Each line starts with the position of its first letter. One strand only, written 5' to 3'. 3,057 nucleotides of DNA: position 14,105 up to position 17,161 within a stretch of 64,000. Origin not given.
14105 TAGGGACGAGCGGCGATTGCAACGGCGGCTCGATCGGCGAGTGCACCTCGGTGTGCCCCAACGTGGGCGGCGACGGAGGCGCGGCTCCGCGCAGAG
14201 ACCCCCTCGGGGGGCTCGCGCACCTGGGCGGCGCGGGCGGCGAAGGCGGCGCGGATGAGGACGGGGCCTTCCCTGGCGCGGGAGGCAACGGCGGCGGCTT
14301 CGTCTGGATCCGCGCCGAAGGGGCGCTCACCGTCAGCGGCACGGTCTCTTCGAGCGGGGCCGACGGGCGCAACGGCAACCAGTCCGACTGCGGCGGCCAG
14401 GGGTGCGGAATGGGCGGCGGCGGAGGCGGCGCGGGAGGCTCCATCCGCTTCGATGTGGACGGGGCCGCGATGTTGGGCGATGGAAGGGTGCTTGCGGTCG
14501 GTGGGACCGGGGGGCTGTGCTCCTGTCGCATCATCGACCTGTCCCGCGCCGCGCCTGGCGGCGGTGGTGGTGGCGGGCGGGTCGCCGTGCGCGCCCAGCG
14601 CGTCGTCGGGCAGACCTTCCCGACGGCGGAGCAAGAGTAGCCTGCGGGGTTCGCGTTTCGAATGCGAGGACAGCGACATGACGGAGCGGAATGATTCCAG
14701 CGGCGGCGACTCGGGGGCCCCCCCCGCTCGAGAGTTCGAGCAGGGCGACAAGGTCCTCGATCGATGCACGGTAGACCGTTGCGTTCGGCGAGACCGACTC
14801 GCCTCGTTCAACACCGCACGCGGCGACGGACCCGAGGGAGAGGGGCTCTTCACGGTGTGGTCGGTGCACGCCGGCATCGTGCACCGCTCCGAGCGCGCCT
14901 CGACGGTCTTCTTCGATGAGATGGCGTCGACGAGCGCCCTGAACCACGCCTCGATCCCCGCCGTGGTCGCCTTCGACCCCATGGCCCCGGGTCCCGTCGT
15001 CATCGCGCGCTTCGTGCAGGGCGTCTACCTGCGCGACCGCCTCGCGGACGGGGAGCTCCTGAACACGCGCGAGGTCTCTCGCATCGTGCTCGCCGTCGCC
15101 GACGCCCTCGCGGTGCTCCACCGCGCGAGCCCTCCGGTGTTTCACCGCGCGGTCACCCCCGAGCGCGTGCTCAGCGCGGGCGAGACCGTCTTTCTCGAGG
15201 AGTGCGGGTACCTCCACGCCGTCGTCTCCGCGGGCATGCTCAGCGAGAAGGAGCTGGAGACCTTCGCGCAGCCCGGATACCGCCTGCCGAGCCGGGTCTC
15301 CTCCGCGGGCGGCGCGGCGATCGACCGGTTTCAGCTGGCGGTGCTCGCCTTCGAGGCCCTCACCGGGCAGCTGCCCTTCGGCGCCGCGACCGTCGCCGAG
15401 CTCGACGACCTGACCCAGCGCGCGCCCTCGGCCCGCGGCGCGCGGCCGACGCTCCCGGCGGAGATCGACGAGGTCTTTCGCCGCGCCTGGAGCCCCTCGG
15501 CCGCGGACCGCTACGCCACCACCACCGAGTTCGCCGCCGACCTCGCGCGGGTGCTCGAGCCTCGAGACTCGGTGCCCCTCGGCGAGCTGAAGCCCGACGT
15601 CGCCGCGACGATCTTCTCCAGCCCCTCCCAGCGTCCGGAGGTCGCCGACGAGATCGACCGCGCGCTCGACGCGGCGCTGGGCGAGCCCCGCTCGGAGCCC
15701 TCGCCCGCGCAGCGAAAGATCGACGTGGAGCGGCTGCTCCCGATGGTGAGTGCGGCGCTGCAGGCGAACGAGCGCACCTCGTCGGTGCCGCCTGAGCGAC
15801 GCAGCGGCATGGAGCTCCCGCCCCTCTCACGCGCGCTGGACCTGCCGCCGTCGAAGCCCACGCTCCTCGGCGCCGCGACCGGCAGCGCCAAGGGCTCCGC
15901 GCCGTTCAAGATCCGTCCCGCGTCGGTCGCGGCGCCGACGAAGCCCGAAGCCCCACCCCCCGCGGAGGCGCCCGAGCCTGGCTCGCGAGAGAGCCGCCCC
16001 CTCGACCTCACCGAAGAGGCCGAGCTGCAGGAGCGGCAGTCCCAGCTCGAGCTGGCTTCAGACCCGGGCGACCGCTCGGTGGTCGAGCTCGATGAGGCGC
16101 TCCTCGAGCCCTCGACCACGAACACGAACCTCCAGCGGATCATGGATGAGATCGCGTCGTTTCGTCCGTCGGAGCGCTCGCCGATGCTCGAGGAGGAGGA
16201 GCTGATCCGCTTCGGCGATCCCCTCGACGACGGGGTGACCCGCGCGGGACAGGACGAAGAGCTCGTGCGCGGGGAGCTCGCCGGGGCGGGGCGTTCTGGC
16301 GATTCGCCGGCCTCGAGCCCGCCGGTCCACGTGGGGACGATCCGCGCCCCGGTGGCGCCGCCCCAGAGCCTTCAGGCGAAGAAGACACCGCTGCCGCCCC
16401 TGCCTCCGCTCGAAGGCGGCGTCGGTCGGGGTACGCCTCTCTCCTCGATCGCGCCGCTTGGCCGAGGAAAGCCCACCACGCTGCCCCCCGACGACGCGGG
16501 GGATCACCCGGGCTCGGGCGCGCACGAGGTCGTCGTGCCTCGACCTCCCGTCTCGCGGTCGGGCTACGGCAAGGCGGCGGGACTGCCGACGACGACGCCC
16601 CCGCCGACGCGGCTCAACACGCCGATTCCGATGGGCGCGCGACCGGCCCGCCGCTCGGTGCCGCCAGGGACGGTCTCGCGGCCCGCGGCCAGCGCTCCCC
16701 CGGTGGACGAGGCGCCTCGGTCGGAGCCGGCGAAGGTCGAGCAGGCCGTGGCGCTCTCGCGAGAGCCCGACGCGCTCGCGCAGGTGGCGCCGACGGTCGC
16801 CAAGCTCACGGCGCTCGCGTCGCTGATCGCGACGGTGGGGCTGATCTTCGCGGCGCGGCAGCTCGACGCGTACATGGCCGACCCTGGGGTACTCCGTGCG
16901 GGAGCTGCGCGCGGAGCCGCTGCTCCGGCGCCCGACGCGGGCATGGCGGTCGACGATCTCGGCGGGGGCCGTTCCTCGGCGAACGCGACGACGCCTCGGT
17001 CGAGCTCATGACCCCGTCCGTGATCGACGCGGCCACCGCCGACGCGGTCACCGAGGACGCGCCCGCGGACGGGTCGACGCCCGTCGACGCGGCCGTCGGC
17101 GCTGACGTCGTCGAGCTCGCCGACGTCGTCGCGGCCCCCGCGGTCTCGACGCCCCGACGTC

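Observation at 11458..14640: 1060-aa lipoprotein built from about 10 tandem ~50-aa cysteine-rich modules plus a Gly-rich C-terminal region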

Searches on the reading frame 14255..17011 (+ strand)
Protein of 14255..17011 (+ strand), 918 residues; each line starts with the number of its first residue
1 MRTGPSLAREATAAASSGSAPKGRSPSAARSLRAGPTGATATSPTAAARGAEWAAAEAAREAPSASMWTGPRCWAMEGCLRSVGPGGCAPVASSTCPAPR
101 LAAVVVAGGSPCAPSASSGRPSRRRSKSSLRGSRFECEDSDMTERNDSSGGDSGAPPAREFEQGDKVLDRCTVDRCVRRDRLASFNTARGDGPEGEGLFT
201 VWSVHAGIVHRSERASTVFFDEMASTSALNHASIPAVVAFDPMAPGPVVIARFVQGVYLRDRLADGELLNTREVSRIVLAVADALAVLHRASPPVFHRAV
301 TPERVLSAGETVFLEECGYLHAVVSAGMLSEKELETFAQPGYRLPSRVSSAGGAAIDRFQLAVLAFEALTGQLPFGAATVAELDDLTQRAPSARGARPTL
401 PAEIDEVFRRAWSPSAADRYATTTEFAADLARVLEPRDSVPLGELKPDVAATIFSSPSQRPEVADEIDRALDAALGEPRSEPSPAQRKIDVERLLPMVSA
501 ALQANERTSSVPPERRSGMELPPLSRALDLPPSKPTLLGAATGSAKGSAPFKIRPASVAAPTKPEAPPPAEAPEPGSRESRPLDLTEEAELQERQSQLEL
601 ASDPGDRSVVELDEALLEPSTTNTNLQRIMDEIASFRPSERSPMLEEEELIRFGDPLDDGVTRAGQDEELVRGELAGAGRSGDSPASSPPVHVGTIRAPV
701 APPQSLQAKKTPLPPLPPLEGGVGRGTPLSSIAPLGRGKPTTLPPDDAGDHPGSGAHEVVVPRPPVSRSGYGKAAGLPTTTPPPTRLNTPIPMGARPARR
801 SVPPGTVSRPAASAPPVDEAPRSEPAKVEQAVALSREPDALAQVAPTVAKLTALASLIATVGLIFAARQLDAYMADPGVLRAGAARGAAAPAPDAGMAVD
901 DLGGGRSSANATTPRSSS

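Call 12: search_protein_families(library=pfam, proteins=[window:14255-17011:+], max_evalue=0.01)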
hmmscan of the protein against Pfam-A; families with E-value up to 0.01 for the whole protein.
window:14255-17011:+ (918 aa): 2 families
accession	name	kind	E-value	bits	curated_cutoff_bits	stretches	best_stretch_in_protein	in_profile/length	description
PF00069.31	Pkinase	-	8e-06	25.9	31.7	1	216-380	42-202/263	Protein kinase domain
PF07714.23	PK_Tyr_Ser-Thr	-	2.1e-05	24.4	23.1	1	212-420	41-249/258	Protein tyrosine and serine/threonine kinase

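Call 69: search_protein_families(library=ncbifam, proteins=[window:14678-17011:+], max_evalue=0.01)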
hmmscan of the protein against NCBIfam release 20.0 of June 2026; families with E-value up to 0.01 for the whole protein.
window:14678-17011:+ (777 aa): 5 families
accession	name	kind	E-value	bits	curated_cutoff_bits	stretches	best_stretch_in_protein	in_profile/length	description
NF047741.1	antiphage_MADS6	equivalog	2.9e-19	69.1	460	1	106-297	273-465/612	methylation-associated defense system protein kinase MAD6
NF033483.0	PknB_PASTA_kin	equivalog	1.5e-15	57.3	450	1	72-297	48-273/563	Stk1 family PASTA domain-containing Ser/Thr kinase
NF052427.1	StpK7MSMEG_1200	equivalog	1.2e-08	33.9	900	1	110-294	86-270/601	serine/threonine protein kinase StpK7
TIGR03903.1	TOMM_kin_cyc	equivalog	4.3e-05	21.5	705.75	1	72-166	19-112/1267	TOMM system kinase/cyclase fusion protein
NF033442.0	BREX_PglW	equivalog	0.0011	16.7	990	1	81-294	260-488/1391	BREX system serine/threonine kinase PglW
